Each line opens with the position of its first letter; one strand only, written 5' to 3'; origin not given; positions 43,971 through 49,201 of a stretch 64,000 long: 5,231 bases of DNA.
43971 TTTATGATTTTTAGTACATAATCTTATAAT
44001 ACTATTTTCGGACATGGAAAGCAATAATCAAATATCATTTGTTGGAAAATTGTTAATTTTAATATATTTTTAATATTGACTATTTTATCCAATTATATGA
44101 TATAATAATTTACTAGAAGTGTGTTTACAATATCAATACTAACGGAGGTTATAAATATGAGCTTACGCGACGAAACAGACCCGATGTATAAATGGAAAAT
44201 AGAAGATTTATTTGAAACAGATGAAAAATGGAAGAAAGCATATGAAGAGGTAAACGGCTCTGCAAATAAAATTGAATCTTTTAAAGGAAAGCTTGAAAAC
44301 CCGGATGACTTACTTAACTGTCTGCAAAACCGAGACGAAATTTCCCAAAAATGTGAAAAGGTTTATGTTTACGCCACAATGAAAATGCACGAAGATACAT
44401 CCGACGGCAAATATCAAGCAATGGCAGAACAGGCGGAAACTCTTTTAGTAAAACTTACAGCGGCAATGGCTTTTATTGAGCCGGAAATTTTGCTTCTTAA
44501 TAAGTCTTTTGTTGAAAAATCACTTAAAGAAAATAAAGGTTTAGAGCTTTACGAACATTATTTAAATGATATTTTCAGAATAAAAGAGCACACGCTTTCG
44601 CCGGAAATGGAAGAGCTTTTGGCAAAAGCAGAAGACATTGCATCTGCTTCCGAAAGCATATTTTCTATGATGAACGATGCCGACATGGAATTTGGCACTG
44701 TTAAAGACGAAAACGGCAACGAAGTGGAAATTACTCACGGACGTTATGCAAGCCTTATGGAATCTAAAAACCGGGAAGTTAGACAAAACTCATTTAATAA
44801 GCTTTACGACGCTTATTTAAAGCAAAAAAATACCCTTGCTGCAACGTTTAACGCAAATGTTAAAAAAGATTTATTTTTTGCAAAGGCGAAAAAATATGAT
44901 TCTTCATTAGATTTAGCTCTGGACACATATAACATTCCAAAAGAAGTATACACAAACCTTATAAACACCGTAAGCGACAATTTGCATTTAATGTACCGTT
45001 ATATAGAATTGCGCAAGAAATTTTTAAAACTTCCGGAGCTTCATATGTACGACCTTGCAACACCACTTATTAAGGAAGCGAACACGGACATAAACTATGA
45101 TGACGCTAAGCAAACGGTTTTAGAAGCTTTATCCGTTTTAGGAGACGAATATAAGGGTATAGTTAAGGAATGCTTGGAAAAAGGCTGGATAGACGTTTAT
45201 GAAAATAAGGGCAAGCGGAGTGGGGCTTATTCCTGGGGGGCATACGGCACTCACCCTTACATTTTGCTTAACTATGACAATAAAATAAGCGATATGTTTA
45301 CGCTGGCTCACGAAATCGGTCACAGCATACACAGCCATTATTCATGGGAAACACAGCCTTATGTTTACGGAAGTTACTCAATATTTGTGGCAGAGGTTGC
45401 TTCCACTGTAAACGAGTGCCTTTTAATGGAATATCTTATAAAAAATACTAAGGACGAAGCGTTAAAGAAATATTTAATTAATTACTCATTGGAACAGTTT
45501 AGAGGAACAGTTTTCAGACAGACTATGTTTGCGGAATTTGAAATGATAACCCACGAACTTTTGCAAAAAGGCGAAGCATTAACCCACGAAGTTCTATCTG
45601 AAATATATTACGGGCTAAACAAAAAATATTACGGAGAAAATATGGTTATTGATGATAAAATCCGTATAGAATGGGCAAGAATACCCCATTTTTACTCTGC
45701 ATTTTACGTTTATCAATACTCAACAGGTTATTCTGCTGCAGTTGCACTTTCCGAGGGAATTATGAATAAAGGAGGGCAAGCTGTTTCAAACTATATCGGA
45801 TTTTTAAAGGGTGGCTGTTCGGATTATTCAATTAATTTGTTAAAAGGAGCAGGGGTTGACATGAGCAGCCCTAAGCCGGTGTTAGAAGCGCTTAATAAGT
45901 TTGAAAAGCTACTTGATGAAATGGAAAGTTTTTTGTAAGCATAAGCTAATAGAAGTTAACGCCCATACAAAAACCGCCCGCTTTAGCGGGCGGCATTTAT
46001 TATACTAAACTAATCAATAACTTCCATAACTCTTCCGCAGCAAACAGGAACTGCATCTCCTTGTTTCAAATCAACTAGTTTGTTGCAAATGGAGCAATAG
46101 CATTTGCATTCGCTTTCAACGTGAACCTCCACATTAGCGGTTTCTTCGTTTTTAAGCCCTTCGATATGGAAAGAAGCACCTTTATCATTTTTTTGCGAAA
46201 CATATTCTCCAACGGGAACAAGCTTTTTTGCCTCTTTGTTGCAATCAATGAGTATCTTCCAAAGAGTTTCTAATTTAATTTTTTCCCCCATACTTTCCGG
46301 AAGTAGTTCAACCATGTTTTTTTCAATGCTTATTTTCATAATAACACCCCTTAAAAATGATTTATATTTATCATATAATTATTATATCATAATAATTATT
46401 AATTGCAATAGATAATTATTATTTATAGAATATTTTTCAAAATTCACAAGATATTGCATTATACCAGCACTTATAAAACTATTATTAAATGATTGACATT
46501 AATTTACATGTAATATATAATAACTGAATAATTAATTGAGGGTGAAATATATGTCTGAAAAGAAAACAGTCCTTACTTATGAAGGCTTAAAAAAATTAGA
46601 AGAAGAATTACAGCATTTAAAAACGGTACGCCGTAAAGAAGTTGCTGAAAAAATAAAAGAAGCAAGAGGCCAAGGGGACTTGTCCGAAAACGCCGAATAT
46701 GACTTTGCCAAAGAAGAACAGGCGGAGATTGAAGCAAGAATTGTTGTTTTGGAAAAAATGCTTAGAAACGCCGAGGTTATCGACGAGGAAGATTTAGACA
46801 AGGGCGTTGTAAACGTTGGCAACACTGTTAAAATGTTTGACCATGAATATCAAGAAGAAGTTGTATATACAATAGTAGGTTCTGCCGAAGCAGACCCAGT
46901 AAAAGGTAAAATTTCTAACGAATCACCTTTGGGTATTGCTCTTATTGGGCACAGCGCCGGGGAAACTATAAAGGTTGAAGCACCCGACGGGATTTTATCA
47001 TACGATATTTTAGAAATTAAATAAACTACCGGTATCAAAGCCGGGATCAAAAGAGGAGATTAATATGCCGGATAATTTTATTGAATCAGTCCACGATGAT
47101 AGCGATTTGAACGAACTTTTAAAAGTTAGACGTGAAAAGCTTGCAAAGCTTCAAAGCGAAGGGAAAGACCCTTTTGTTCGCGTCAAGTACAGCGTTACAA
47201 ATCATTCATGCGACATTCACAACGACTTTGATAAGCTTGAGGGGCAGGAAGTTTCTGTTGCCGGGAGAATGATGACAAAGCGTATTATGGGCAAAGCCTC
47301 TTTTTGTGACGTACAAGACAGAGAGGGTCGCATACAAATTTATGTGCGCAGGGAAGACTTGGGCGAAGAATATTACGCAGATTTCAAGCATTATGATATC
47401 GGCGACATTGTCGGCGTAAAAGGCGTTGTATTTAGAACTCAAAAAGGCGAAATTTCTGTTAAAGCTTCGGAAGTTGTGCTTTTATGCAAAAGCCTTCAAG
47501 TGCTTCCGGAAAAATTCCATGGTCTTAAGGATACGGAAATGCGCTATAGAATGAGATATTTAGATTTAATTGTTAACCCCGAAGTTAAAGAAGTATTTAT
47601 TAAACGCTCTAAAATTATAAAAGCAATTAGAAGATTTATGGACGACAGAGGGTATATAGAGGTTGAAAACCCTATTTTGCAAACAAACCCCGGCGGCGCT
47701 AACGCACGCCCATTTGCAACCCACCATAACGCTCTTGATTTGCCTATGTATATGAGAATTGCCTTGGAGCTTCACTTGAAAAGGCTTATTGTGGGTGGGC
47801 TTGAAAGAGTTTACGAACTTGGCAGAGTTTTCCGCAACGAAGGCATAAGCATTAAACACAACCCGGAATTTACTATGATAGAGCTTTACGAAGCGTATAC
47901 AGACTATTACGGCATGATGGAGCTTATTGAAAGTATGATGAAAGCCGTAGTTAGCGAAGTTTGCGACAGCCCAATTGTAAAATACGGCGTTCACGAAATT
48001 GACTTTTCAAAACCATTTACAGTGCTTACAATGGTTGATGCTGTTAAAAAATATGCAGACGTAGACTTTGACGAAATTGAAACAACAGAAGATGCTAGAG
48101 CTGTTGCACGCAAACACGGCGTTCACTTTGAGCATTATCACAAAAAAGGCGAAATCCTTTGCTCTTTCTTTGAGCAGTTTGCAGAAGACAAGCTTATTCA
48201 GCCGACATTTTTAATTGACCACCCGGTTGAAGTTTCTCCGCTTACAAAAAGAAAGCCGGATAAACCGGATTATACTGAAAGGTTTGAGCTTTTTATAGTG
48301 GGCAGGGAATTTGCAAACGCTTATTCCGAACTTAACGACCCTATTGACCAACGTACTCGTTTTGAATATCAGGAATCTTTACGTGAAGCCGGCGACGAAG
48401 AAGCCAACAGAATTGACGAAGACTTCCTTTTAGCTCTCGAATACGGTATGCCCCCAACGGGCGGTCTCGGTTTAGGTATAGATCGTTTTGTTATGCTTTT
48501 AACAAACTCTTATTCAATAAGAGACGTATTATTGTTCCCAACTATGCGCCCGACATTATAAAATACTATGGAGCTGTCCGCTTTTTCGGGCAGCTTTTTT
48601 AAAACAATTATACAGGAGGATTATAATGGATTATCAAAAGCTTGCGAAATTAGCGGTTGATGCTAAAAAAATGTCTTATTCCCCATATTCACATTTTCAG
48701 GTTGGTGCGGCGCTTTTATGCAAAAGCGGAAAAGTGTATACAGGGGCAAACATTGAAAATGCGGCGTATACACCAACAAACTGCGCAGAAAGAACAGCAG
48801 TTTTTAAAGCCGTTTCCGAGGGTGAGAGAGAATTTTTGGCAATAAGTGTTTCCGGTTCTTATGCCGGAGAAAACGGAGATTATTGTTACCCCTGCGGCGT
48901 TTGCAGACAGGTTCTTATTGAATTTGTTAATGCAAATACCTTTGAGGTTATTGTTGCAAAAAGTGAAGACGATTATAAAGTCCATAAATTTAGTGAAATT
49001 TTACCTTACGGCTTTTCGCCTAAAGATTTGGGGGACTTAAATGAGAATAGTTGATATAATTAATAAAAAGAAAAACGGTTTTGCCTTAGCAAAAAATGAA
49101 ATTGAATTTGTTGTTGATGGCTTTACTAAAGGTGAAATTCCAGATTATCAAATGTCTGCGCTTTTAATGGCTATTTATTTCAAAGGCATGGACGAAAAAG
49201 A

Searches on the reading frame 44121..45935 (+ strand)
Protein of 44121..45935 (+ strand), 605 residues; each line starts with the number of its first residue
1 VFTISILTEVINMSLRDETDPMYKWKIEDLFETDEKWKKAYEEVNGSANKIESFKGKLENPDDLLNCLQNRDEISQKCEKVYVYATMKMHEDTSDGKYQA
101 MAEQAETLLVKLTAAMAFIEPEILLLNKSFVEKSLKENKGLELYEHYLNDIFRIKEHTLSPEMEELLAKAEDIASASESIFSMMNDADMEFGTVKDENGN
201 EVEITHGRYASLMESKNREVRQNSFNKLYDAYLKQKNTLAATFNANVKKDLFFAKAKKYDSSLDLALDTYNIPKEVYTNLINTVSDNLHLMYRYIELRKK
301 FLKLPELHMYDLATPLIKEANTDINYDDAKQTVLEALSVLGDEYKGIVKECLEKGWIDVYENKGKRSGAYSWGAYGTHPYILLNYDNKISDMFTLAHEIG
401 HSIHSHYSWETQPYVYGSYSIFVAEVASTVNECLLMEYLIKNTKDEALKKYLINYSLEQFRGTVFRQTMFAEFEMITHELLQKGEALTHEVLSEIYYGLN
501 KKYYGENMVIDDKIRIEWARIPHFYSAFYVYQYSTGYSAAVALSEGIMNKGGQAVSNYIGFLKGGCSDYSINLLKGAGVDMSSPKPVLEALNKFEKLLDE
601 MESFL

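Call 51: search_protein_families(library=pfam, proteins=[window:44121-45935:+], max_evalue=0.001)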
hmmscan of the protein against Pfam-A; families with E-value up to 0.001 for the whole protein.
window:44121-45935:+ (605 aa): 2 families
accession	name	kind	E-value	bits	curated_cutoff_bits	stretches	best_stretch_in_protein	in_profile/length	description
PF01432.26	Peptidase_M3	-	2.1e-76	258.5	27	1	212-592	2-456/457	Peptidase family M3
PF08439.15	Peptidase_M3_N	-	1.1e-20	74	25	1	122-191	1-70/70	Oligopeptidase F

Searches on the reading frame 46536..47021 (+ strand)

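Call 51: search_protein_families(library=pfam, proteins=[window:46536-47021:+], max_evalue=0.001)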
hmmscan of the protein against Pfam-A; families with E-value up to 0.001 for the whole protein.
window:46536-47021:+ (162 aa): 2 families
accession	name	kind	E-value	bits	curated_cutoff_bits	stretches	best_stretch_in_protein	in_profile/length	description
PF03449.20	GreA_GreB_N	-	1.8e-30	105.3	24.5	1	12-81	2-71/71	Transcription elongation factor, N-terminal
PF01272.25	GreA_GreB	-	4.8e-25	87.8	26.9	1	88-162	2-76/77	Transcription elongation factor, GreA/GreB, C-term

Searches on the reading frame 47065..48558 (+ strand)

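Call 51: search_protein_families(library=pfam, proteins=[window:47065-48558:+], max_evalue=0.001)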
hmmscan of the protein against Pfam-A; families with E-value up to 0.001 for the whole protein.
window:47065-48558:+ (498 aa): 3 families
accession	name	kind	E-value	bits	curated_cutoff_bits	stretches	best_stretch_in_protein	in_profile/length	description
PF00152.25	tRNA-synt_2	-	1.7e-90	303.7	25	1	157-494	2-307/308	tRNA synthetases class II (D, K and N)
PF01336.31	tRNA_anti-codon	-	2.6e-18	66.2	27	1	63-140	1-75/75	OB-fold nucleic acid binding domain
PF01409.25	tRNA-synt_2d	-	0.00015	21.8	19.8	0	249-298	105-152/246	tRNA synthetases class II core domain (F)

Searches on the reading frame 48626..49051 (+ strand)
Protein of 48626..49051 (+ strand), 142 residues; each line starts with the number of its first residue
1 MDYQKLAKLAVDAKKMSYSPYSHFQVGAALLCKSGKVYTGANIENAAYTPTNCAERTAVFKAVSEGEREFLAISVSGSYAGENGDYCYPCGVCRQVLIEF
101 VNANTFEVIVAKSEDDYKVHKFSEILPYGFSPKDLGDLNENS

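Call 51: search_protein_families(library=pfam, proteins=[window:48626-49051:+], max_evalue=0.001)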
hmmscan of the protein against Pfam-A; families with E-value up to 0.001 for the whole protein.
window:48626-49051:+ (142 aa): 2 families
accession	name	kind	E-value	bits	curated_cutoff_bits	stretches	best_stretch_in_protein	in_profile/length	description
PF00383.29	dCMP_cyt_deam_1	-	2.5e-19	69.5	25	1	3-101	4-94/102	Cytidine and deoxycytidylate deaminase zinc-binding region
PF08211.18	dCMP_cyt_deam_2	-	1.1e-13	52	25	1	4-67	42-105/130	Cytidine and deoxycytidylate deaminase zinc-binding region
